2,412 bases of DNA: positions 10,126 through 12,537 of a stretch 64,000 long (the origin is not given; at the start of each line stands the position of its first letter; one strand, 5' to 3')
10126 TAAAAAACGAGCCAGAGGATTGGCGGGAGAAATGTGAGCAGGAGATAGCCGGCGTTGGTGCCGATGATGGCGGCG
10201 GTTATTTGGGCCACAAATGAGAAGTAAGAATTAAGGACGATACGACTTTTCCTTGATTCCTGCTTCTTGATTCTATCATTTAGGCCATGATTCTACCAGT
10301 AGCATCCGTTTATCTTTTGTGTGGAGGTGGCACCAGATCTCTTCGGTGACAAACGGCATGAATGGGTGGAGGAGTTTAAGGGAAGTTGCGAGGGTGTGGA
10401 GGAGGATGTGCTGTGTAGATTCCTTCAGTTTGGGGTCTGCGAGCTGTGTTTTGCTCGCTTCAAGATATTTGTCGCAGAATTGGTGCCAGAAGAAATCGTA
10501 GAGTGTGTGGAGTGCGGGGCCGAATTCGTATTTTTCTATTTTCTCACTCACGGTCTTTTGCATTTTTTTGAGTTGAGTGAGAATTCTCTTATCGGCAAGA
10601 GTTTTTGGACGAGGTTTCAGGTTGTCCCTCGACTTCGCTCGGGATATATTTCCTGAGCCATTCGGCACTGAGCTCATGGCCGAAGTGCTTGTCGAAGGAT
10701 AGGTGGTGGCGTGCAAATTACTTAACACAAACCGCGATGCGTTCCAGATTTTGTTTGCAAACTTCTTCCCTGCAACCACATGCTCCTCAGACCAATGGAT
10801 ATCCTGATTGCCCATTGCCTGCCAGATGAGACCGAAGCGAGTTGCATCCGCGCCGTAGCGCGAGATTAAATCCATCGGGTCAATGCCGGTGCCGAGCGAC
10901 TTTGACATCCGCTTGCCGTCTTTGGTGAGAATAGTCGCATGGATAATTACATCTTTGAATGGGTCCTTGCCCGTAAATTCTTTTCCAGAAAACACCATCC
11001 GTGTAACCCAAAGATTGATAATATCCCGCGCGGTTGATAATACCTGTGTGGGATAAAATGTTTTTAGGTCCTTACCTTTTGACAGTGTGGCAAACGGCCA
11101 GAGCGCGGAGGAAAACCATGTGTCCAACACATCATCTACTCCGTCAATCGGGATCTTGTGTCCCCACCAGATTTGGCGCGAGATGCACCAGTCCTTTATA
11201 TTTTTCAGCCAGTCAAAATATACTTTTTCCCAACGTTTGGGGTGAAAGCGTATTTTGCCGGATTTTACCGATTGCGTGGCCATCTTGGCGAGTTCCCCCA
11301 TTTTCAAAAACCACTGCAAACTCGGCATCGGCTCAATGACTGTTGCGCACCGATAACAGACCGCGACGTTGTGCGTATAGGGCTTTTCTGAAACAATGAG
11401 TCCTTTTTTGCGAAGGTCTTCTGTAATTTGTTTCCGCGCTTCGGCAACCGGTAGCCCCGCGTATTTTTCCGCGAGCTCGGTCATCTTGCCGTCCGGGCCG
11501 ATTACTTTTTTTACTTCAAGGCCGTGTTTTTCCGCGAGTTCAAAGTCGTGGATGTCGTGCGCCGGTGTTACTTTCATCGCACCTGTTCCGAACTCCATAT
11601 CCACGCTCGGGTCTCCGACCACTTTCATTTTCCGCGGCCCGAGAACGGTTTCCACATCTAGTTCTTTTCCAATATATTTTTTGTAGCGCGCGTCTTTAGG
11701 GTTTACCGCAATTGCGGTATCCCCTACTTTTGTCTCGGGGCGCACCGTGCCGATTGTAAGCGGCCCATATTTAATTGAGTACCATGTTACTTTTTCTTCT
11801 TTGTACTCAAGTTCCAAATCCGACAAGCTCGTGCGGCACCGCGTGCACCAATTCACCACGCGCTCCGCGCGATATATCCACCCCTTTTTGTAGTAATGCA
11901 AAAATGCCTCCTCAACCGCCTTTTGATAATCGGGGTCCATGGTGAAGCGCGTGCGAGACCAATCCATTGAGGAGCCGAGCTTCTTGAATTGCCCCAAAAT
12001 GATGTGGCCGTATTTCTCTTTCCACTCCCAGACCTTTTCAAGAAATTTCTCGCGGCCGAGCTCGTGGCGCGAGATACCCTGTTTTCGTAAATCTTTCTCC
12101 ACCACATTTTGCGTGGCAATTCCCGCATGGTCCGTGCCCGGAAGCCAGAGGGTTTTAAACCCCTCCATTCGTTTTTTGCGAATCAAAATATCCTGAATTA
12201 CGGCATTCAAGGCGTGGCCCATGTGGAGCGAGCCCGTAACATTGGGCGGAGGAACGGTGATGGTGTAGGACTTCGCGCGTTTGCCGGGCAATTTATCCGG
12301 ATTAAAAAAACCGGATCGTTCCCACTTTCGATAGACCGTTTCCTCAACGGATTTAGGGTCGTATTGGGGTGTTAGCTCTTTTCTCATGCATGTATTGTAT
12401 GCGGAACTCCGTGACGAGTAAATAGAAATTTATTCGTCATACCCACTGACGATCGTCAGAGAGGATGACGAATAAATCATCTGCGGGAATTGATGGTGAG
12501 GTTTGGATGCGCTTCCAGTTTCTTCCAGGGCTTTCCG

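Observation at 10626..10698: RPE-like palindromic element inserted in frame in valS (family C)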

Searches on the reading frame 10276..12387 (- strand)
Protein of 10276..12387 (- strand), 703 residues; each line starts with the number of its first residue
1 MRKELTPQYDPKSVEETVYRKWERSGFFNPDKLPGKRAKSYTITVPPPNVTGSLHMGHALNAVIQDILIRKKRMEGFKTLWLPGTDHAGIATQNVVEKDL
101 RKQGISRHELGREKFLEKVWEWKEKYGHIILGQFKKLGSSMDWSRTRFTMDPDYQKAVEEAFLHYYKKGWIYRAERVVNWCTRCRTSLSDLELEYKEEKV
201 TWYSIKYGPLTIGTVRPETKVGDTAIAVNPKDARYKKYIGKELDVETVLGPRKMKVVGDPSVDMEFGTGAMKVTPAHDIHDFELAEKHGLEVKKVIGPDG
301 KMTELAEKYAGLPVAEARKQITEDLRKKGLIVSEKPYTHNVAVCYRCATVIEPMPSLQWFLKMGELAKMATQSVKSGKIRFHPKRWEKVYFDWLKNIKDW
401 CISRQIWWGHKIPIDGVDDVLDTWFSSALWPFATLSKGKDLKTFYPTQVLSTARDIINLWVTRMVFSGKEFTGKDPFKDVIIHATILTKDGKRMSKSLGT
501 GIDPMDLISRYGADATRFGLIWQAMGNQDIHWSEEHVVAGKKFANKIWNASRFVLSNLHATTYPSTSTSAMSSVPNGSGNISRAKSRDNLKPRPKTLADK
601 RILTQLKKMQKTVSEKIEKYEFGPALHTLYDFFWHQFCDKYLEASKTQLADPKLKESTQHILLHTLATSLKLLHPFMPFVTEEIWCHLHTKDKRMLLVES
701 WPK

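Call 12: search_solved_structures(query=window:10276-12387:-, show_alignments=2)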
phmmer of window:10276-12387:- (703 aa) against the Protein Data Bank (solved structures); distinct sequences matched with E-value up to 0.001: 78 (the best 60 are shown).
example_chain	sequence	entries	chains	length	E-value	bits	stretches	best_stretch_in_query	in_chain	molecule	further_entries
1gax_A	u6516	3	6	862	2.9e-184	617.4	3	5-414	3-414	VALYL-TRNA SYNTHETASE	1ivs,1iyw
8c9e_A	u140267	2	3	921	2.6e-56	194.4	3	39-201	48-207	Isoleucine--tRNA ligase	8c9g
8c9f_A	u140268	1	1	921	8.2e-54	186.2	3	39-201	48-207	Isoleucine--tRNA ligase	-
1ile_A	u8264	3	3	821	2e-53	184.9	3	261-414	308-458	ISOLEUCYL-TRNA SYNTHETASE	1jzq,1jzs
1ffy_A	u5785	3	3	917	1.2e-49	172.3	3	15-200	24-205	ISOLEUCYL-TRNA SYNTHETASE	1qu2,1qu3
8c9d_A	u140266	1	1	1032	1e-44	156.1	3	418-690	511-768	Isoleucine--tRNA ligase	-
8c8u_A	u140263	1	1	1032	1.8e-44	155.3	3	418-690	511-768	Isoleucine--tRNA ligase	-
8c8v_A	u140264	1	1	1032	1.8e-44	155.3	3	418-690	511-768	Isoleucine--tRNA ligase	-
8wni_A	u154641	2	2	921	1.2e-43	152.5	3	15-208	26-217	Isoleucine--tRNA ligase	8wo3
8wnf_A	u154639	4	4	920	1.2e-43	152.5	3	15-208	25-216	Isoleucine--tRNA ligase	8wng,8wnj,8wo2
8c8w_A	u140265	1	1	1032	5.7e-42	147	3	418-690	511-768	Isoleucine--tRNA ligase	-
9w01_B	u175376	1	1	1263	7e-40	140.1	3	416-558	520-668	Isoleucine--tRNA ligase, cytoplasmic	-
6ldk_A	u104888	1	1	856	9.8e-40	139.6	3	14-239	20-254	Isoleucine--tRNA ligase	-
9wqs_A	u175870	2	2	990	4.7e-38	134.1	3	415-689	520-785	Isoleucine--tRNA ligase, cytoplasmic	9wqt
7d5c_A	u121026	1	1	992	4.7e-38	134.1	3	415-689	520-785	Isoleucine--tRNA ligase, cytoplasmic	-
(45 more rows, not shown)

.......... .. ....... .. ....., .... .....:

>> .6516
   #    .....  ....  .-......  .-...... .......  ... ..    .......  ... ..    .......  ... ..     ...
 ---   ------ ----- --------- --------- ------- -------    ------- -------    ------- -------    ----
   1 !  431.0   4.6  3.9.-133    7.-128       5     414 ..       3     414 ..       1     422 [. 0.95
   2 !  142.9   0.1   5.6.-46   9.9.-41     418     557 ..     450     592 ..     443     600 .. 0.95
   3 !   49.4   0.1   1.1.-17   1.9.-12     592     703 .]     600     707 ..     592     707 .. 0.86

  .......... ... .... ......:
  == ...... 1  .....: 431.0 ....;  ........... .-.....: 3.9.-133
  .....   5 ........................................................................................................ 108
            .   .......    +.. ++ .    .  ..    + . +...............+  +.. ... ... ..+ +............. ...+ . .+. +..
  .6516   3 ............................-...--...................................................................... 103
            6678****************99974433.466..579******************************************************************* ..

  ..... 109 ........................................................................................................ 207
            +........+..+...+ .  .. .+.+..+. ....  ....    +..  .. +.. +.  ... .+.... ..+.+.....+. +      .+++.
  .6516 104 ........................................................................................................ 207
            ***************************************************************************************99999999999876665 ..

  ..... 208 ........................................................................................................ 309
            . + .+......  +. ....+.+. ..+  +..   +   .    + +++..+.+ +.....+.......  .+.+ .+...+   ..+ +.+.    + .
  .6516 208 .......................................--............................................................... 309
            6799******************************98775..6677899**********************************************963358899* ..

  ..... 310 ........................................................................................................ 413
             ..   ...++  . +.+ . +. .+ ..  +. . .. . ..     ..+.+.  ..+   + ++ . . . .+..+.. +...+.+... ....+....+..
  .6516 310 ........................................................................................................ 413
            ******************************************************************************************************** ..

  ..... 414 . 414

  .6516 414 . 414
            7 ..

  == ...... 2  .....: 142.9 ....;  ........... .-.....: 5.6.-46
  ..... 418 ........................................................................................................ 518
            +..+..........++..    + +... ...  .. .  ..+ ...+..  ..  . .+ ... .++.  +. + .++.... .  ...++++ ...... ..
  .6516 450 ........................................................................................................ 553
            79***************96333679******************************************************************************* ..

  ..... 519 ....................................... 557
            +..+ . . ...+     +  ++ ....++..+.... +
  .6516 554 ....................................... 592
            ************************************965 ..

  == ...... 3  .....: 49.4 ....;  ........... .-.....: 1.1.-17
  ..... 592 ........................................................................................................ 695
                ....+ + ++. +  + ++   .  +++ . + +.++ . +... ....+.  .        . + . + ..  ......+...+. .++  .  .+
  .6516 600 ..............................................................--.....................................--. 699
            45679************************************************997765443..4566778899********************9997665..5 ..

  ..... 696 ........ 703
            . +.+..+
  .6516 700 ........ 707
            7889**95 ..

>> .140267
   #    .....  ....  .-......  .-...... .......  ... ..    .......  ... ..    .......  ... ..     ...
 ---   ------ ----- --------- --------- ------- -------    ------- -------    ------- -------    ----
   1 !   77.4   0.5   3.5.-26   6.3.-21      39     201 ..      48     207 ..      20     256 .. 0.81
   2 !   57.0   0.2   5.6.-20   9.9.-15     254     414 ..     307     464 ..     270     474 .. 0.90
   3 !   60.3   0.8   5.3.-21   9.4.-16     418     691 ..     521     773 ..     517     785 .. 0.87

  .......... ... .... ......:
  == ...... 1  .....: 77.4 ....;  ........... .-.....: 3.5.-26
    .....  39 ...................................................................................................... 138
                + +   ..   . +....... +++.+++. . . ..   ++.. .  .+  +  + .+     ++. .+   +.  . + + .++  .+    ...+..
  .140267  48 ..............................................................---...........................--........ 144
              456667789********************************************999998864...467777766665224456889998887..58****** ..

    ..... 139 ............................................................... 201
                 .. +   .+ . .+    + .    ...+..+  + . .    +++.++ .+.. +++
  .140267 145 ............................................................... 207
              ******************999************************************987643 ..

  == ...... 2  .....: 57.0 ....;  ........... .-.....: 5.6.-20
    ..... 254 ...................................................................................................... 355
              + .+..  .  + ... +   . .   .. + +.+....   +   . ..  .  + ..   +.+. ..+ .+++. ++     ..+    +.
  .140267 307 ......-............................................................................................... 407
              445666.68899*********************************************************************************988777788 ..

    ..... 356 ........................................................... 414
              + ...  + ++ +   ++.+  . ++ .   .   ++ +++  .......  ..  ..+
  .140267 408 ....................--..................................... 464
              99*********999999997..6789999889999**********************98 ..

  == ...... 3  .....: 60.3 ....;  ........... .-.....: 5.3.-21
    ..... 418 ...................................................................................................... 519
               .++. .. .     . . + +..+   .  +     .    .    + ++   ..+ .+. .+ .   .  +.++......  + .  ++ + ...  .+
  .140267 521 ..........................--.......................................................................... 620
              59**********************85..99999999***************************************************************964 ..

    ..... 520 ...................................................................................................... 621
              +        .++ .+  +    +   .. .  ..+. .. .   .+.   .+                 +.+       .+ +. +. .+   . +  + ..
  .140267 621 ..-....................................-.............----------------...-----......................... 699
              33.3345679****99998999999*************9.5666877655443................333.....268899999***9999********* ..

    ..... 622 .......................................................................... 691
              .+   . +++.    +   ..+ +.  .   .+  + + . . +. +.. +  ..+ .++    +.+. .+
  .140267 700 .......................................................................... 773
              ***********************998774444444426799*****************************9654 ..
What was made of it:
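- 10276..12387 (-): valS host gene (703 aa; lacks the C-terminal coiled coil of T. thermophilus ValRS). PDB match 1GAX, E = 2.9e-184 (call 12).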

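Call 16: find_homologous_proteins(query=window:10276-12387:-, max_evalue=1e-50)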
Query window:10276-12387:- (703 aa): 8000 proteins with E <= 1e-50 among 8000 candidates; the best 120 are listed.
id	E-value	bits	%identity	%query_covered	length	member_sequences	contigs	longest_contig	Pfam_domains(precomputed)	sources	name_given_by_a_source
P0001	0.0e+0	1650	100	100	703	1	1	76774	PF09334.18,PF01406.26,PF08264.20,PF13603.13,PF00133.29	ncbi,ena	-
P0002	0.0e+0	1317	90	59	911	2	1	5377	PF09334.18,PF08264.20,PF13603.13,PF00133.29,PF00300.28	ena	-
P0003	0.0e+0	1170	69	100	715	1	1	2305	PF09334.18,PF08264.20,PF13603.13,PF00133.29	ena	-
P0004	0.0e+0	1168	70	100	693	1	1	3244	PF09334.18,PF01406.26,PF08264.20,PF13603.13,PF00133.29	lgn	-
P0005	0.0e+0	1162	71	100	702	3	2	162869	PF09334.18,PF08264.20,PF13603.13,PF00133.29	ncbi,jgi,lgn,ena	-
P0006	0.0e+0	1160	69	100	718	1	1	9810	PF09334.18,PF01406.26,PF08264.20,PF13603.13,PF00133.29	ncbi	-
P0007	0.0e+0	1155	70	99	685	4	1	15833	PF09334.18,PF08264.20,PF13603.13,PF00133.29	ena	-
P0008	0.0e+0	1128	68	100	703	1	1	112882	PF09334.18,PF01406.26,PF08264.20,PF00133.29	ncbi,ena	-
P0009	0.0e+0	1122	74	59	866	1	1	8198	PF09334.18,PF08264.20,PF13603.13,PF00133.29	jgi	jgi:valyl-tRNA synthetase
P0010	0.0e+0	1115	67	100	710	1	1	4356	PF09334.18,PF08264.20,PF13603.13,PF00133.29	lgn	-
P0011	0.0e+0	1108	68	100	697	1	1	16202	PF09334.18,PF01406.26,PF08264.20,PF00133.29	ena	-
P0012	0.0e+0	1100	69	99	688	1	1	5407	PF09334.18,PF08264.20,PF00133.29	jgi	-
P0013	0.0e+0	1100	62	100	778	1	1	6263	PF09334.18,PF01406.26,PF08264.20,PF13603.13,PF00133.29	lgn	-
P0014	0.0e+0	1100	67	100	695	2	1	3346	PF09334.18,PF01406.26,PF08264.20,PF13603.13,PF00133.29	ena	-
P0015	0.0e+0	1098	67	100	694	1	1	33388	PF09334.18,PF01406.26,PF08264.20,PF00133.29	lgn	-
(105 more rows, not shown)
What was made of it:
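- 10276..12387 (-): 8000 homologues (call 16).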

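Call 18: find_encoding_contigs(protein=P0002, flank=3000, max_places=3)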
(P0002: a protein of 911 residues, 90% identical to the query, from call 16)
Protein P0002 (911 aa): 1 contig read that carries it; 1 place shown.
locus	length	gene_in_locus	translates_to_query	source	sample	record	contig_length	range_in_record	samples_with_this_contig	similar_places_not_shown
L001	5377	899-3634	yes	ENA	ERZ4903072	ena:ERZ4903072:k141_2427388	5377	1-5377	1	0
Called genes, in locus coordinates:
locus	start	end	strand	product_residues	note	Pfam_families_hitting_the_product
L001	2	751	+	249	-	?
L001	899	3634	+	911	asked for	PF00133:tRNA-synt_1, PF09334:tRNA-synt_1g, PF13603:tRNA-synt_1_2, PF00300:His_Phos_1, PF00133:tRNA-synt_1, PF09334:tRNA-synt_1g (weak), PF08264:Anticodon_1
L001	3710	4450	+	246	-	PF13367:PrsW-protease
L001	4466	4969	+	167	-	PF00011:HSP20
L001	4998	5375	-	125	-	?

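Call 19: find_encoding_contigs(protein=P0001, flank=10000, max_places=3)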
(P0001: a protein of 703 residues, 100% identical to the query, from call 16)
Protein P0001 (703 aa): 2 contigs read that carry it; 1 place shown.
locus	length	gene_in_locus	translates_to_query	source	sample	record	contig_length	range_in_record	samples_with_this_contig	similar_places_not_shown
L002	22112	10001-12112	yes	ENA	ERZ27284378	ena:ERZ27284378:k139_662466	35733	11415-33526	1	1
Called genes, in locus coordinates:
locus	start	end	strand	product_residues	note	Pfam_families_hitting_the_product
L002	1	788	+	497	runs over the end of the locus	PF03734:YkuD, PF00768:Peptidase_S11, PF02113:Peptidase_S13 (faint), PF13354:Beta-lactamase2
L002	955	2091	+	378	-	PF01409:tRNA-synt_2d, PF03147:FDX-ACB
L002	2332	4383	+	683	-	PF02518:HATPase_c, PF00204:DNA_gyraseB, PF01751:Toprim, PF00986:DNA_gyraseB_C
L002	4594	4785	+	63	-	PF00584:SecE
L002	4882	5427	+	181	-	PF02357:NusG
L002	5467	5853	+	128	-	PF05635:23S_rRNA_IVP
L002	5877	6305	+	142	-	PF03946:Ribosomal_L11_N, PF00298:Ribosomal_L11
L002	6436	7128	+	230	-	PF02223:Thymidylate_kin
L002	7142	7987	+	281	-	PF00303:Thymidylat_synt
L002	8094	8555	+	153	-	PF00186:DHFR_1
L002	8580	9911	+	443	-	PF00814:TsaD, PF22521:HypF_C_2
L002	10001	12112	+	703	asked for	PF00133:tRNA-synt_1, PF01406:tRNA-synt_1e (faint), PF09334:tRNA-synt_1g, PF13603:tRNA-synt_1_2, PF09334:tRNA-synt_1g, PF00133:tRNA-synt_1, PF08264:Anticodon_1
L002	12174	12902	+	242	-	PF13367:PrsW-protease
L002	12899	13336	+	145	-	PF00011:HSP20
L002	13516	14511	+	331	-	PF03462:PCRF, PF00472:RF-1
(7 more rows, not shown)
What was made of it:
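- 10276..12387 (-): Pfam families from call 19.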

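Call 70: predict_structure(alignment_id=A2)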
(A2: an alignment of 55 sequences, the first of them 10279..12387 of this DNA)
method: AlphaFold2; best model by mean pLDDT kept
length: 703 residues; sequences in the alignment: 55
mean_pLDDT: 86.9   pTM: 0.84
mean pLDDT of the five models: 86.9, 86.4, 82.7, 82.0, 80.0
residues with pLDDT >= 90: 401; 70-90: 251; 50-70: 22; < 50: 29
segments of 3 or more residues with pLDDT < 50: 565-589
pLDDT, mean of each block of 10 residues (from residue 1): 76 94 92 85 83 83 94 92 79 82 87 90 83 93 85 88 92 92 82 84 94 93 94 94 94 94 88 92 92 92 96 95 96 94 84 91 89 94 91 88 85 89 80 80 90 79 87 90 83 60 88 96 78 90 97 86 49 35 37 91 97 94 96 98 96 93 95 97 90 81 63
secondary structure, 60 per line:
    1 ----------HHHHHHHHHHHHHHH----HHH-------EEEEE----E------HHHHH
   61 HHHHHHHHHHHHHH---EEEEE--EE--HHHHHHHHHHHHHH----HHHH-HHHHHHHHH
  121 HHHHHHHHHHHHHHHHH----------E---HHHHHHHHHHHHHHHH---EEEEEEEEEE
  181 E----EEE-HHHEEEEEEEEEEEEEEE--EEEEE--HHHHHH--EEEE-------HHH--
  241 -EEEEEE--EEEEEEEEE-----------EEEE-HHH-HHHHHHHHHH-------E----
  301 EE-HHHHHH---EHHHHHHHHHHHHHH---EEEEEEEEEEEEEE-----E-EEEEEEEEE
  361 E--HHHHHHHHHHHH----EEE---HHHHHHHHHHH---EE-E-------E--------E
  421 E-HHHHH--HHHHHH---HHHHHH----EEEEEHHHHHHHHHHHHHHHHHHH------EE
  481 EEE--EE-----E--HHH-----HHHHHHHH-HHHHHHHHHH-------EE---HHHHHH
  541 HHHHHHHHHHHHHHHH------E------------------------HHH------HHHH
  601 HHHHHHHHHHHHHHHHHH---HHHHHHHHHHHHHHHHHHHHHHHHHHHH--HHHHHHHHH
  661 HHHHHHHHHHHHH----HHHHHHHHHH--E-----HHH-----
elements in order (helices of 4 or more, strands of 3 or more residues): H11-25 E40-44 H56-74 E78-82 H89-102 H107-110 H112-137 H152-167 E171-181 E186-188 E193-207 E210-214 H217-222 E225-228 E242-247 E250-258 E270-273 H279-288 H304-309 H314-327 E331-344 E352-361 H364-375 E380-382 H386-396 H423-427 H430-435 H439-444 E449-453 H454-472 E479-483 H504-511 H513-522 H535-556 H597-618 H622-649 H652-673 H678-687
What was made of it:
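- On Rickettsia palindromic elements (RPE): AlphaFold gives pLDDT below 50 only for aa 565-589, between two helices (call 70).
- The only ValRS segment with pLDDT below 50 is residues 565-589, between helices 535-556 and 597-618 (call 70). The peptide is hydrophilic and lies in a disordered loop (call 70).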
